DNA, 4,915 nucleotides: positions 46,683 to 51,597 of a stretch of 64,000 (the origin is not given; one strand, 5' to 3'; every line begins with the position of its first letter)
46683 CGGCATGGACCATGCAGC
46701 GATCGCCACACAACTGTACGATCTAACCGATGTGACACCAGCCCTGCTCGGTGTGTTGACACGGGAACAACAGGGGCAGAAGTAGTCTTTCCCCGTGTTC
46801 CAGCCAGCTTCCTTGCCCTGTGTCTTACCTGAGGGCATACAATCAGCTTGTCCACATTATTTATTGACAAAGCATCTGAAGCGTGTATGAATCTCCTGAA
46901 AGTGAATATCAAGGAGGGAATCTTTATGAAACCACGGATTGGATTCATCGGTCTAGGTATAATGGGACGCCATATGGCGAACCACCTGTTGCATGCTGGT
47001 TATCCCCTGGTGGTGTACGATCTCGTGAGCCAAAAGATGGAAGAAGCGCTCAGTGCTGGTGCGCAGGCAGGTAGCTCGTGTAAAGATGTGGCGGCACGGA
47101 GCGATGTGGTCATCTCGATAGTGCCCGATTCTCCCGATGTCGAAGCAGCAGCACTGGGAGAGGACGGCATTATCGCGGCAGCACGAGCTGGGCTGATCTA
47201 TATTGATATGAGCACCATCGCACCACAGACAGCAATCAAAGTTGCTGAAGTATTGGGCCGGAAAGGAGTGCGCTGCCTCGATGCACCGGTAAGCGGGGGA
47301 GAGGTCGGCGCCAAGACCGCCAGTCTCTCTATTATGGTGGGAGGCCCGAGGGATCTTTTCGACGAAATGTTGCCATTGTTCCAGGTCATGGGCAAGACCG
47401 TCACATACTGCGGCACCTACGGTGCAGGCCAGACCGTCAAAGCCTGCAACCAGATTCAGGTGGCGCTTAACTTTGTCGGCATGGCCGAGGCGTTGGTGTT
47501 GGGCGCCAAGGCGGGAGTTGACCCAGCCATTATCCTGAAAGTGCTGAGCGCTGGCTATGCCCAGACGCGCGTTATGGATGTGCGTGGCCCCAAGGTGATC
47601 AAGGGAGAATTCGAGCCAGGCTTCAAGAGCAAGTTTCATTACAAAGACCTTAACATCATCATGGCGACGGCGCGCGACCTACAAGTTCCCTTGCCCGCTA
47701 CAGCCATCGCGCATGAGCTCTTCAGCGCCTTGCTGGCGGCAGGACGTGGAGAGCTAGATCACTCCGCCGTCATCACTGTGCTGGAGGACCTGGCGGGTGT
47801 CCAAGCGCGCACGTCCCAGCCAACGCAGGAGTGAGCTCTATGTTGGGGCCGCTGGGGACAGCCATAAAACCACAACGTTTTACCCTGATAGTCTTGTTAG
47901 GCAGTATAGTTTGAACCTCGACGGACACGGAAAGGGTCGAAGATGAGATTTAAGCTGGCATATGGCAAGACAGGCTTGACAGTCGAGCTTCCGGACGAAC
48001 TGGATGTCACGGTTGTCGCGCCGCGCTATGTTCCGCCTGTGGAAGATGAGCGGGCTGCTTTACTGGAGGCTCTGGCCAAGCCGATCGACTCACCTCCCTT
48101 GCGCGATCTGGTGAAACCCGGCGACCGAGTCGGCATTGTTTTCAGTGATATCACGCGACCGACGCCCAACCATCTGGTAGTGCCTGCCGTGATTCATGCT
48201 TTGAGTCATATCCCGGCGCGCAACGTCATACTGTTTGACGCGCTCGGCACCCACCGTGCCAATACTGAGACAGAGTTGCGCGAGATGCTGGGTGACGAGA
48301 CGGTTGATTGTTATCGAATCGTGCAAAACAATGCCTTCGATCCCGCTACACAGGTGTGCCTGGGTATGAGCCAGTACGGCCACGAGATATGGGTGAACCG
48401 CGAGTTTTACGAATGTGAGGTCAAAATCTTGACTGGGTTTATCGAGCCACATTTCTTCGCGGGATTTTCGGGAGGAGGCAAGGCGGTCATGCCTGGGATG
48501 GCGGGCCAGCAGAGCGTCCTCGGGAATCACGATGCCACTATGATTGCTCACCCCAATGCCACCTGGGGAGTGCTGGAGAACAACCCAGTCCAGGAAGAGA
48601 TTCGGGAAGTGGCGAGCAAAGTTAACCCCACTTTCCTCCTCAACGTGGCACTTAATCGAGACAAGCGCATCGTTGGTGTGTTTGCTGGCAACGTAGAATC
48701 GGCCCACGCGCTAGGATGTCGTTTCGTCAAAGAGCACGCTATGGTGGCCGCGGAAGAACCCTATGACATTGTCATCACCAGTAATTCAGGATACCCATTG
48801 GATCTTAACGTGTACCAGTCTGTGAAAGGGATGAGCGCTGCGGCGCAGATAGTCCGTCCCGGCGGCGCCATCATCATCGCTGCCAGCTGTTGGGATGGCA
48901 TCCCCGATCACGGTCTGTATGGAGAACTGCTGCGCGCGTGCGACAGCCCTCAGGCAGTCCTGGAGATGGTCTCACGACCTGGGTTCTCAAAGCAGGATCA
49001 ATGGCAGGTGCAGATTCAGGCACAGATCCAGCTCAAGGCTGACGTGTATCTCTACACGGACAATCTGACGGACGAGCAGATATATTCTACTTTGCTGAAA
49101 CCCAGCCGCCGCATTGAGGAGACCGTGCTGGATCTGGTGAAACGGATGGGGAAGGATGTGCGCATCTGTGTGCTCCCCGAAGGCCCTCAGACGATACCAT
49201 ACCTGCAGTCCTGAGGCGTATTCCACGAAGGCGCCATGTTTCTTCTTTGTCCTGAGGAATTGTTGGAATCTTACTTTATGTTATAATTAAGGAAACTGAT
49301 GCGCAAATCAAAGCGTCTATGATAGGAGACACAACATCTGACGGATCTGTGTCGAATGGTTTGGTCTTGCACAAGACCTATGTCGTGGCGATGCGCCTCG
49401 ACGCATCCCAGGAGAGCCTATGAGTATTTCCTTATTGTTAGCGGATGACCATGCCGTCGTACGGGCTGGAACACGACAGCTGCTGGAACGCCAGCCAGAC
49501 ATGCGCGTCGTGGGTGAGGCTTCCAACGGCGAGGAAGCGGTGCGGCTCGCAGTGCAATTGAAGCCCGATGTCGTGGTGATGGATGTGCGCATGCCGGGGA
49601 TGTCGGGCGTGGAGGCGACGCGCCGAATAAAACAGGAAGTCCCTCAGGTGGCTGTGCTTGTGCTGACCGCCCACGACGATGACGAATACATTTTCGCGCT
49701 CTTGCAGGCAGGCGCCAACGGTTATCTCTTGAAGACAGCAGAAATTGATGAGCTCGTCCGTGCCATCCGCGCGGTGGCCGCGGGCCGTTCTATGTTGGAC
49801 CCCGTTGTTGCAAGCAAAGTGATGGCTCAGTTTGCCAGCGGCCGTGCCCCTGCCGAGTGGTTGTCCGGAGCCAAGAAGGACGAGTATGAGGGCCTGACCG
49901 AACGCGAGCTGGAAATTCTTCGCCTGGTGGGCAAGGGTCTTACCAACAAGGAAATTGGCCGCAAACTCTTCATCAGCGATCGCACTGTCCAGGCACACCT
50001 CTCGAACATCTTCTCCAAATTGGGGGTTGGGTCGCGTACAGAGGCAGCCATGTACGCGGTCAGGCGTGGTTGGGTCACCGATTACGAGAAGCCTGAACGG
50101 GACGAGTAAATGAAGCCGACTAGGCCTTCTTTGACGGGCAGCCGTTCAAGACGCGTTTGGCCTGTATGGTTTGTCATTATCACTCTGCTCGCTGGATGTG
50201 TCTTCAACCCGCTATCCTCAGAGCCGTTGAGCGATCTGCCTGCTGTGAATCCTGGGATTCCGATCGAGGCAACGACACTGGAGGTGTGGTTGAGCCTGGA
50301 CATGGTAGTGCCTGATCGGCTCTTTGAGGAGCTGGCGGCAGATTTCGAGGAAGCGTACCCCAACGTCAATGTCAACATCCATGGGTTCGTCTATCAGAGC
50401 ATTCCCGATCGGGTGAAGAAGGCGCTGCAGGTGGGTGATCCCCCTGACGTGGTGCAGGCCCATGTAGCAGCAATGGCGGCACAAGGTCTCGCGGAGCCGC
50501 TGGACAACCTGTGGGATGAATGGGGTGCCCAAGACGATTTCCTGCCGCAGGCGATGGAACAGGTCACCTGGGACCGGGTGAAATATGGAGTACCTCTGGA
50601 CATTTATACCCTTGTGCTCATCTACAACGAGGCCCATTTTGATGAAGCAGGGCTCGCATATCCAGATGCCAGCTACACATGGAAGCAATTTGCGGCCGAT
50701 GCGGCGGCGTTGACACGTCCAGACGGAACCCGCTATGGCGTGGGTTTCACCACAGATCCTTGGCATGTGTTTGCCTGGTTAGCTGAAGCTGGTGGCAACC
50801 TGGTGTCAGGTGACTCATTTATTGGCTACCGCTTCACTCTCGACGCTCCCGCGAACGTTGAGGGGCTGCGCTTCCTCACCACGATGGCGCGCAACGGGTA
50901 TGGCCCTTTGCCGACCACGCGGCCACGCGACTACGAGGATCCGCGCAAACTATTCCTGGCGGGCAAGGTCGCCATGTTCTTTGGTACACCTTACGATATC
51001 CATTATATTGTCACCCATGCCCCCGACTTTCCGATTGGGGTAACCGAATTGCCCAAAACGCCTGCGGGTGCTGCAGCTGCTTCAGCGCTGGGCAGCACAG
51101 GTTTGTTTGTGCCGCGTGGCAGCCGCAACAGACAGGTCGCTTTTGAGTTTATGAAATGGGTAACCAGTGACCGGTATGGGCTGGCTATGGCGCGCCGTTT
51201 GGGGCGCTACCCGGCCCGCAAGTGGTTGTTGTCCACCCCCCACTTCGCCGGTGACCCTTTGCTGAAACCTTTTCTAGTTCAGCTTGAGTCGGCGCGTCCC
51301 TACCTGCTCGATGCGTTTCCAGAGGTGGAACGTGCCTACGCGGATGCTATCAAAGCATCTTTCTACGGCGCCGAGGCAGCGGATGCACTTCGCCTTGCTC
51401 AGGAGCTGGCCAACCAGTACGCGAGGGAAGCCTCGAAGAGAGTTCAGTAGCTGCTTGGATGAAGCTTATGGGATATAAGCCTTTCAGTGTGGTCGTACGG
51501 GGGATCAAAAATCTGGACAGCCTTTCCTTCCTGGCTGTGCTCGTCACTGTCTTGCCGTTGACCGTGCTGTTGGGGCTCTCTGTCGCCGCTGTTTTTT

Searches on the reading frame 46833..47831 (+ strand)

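Call 21: search_protein_families(library=pfam, proteins=[window:46833-47831:+], max_evalue=0.00001)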
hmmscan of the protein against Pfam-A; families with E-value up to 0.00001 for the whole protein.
window:46833-47831:+ (333 aa): 4 families
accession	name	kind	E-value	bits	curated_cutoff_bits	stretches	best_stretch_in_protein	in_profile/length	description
PF03446.21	NAD_binding_2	-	1.2e-50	172.1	21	1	35-194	1-161/161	NAD binding domain of 6-phosphogluconate dehydrogenase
PF14833.11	NAD_binding_11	-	4.3e-37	127.5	30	1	197-317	1-122/122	NAD-binding of NADP-dependent 3-hydroxyisobutyrate dehydrogenase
PF02826.25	2-Hacid_dh_C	-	7.6e-07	29.1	25.1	1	35-104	38-106/178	D-isomer specific 2-hydroxyacid dehydrogenase, NAD binding domain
PF03807.23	F420_oxidored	-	6.4e-06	27.1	21.6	0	35-98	1-68/94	NADP oxidoreductase coenzyme F420-dependent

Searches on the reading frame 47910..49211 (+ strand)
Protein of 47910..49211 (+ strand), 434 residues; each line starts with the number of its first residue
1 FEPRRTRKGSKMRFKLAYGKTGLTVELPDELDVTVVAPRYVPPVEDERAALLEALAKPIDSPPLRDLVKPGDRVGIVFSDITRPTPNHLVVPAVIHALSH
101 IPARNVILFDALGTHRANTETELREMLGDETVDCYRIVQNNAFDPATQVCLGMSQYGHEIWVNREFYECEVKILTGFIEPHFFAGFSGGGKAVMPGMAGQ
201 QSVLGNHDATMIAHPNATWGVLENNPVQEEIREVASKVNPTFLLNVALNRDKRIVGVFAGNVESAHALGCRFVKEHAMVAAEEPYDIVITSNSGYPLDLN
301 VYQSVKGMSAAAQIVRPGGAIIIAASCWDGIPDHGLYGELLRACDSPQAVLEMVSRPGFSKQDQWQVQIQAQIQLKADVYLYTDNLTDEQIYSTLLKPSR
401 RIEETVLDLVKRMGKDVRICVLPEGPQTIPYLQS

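Call 21: search_protein_families(library=pfam, proteins=[window:47910-49211:+], max_evalue=0.00001)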
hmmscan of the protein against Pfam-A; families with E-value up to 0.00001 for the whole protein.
window:47910-49211:+ (434 aa): 2 families
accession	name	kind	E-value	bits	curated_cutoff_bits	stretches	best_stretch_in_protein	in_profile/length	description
PF09861.14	Lar_N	-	8.3e-62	208.5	23.3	1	18-220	1-204/204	Lactate racemase N-terminal domain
PF21113.2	LarA_C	-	1.5e-32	113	25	1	283-425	4-147/152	Lactate racemase C-terminal domain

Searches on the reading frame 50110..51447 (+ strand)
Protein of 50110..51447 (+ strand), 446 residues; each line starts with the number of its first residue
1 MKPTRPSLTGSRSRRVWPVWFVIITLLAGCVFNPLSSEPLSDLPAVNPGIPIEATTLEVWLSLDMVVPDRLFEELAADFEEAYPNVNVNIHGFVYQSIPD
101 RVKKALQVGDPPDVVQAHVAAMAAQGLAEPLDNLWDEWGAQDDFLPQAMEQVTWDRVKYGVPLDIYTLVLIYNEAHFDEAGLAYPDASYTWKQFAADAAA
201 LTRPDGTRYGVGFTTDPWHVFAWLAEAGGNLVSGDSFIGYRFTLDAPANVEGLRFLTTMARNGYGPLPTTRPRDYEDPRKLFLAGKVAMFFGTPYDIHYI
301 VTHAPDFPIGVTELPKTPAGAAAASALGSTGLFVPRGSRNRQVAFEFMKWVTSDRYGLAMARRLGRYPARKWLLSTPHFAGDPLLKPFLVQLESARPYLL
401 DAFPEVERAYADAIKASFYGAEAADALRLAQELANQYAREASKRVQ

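Call 21: search_protein_families(library=pfam, proteins=[window:50110-51447:+], max_evalue=0.00001)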
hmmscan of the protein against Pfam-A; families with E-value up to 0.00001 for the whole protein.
window:50110-51447:+ (446 aa): 2 families
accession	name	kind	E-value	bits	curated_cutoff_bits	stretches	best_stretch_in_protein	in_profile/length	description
PF01547.30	SBP_bac_1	-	9.5e-40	137.9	26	1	71-355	9-304/307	Bacterial extracellular solute-binding protein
PF13416.11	SBP_bac_8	-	1.4e-38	133.8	27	1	74-386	1-278/279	Bacterial extracellular solute-binding protein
